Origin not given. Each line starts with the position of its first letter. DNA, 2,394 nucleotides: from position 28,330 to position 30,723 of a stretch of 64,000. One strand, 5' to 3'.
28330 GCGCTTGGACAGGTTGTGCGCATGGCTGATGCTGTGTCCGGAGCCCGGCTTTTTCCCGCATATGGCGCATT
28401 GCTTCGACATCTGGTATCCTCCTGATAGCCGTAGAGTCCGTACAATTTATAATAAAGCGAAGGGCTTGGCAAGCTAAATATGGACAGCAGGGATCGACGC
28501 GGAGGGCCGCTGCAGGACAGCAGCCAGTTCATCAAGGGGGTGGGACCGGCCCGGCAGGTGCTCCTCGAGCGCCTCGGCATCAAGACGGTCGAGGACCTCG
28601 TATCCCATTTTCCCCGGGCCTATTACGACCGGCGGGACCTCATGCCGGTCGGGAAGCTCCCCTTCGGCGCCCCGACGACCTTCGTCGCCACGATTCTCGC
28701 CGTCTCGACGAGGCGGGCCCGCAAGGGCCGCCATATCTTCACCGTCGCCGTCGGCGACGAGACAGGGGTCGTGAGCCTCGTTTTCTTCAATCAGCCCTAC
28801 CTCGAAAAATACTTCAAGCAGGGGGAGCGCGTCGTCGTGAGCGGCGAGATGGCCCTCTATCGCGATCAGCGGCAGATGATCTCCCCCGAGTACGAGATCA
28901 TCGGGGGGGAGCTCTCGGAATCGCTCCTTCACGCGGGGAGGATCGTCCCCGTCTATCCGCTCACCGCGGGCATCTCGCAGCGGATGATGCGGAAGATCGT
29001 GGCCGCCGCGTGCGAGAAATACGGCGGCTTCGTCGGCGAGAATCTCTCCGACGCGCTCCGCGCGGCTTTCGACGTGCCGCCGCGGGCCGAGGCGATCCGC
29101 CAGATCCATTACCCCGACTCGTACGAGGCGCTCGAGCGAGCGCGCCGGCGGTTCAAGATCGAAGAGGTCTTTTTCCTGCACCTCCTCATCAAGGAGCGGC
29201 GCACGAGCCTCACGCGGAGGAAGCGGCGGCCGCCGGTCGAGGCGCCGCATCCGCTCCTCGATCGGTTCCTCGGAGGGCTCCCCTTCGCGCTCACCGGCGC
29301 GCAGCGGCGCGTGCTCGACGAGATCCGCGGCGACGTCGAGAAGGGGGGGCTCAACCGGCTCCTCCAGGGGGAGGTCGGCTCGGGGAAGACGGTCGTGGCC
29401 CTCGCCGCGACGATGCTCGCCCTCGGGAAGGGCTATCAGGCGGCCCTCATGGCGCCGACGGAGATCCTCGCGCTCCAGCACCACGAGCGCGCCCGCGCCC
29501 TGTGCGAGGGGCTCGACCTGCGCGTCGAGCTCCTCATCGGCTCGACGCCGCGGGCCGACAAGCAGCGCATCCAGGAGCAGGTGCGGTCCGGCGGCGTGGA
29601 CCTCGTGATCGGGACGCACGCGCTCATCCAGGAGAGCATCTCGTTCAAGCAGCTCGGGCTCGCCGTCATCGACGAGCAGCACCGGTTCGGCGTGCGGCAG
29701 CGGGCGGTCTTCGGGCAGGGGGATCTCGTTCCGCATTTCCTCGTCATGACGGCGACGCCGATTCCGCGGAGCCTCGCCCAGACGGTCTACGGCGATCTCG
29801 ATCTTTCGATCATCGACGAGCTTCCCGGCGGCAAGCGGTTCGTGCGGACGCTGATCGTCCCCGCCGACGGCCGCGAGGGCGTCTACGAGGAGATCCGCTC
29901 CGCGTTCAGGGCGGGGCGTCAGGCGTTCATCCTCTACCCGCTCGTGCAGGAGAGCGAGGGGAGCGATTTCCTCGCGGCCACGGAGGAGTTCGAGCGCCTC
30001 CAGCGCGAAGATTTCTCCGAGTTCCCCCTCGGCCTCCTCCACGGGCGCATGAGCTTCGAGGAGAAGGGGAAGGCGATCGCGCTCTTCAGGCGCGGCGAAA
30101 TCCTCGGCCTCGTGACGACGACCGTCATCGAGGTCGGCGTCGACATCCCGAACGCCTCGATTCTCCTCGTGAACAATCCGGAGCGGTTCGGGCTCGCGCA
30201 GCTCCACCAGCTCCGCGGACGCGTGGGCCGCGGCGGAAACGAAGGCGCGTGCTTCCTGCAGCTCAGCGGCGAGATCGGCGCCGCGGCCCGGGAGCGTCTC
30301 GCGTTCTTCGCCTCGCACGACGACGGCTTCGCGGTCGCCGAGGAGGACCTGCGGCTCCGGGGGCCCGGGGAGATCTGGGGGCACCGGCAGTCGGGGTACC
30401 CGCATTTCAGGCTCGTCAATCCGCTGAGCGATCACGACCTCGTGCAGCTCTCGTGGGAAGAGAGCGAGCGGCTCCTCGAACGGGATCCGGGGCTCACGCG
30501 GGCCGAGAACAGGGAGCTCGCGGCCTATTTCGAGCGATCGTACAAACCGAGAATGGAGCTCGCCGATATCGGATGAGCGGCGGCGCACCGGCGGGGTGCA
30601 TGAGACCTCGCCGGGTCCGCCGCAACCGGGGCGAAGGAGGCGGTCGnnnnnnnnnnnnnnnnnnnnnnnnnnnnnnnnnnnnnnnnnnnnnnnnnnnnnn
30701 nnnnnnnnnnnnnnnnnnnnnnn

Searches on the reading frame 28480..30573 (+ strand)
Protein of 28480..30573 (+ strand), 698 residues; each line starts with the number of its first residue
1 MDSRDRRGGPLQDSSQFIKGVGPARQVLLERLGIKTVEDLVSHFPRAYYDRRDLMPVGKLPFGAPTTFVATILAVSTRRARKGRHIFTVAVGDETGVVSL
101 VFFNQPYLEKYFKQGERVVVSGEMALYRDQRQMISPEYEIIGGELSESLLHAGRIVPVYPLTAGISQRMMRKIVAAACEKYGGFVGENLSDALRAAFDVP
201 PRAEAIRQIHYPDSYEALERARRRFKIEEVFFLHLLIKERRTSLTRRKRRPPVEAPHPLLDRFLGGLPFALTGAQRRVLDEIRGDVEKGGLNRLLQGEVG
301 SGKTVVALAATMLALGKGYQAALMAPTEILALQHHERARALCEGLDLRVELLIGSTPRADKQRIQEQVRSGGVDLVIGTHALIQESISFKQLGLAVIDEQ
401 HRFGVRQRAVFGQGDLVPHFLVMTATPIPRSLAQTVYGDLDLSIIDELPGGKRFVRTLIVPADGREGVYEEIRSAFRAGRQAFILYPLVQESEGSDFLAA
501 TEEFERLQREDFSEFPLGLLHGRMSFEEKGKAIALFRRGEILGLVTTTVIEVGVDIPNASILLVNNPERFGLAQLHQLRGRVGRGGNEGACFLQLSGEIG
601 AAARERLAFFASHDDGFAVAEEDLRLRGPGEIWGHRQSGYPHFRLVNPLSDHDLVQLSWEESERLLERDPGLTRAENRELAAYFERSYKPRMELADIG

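Call 96: search_protein_families(library=pfam, proteins=[window:28480-30573:+], max_evalue=0.00001)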
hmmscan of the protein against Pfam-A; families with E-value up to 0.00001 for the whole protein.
window:28480-30573:+ (698 aa): 6 families
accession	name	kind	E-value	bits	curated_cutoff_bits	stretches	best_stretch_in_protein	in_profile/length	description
PF17191.10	RecG_wedge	-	3.4e-32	111.7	23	1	16-176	3-157/162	RecG wedge domain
PF00270.35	DEAD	-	2.6e-22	79.8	26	1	274-433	3-165/167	DEAD/DEAH box helicase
PF00271.37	Helicase_C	-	8.3e-18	65.1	23.5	1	497-586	18-110/110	Helicase conserved C-terminal domain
PF19833.4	RecG_dom3_C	-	3.4e-11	43.5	26.8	1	614-684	2-73/87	ATP-dependent DNA helicase RecG, domain 3, C-terminal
PF01336.31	tRNA_anti-codon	-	1.6e-08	34.8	27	1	75-141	7-75/75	OB-fold nucleic acid binding domain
PF04851.21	ResIII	-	2.5e-07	31.2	22.5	1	272-427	5-162/164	Type III restriction enzyme, res subunit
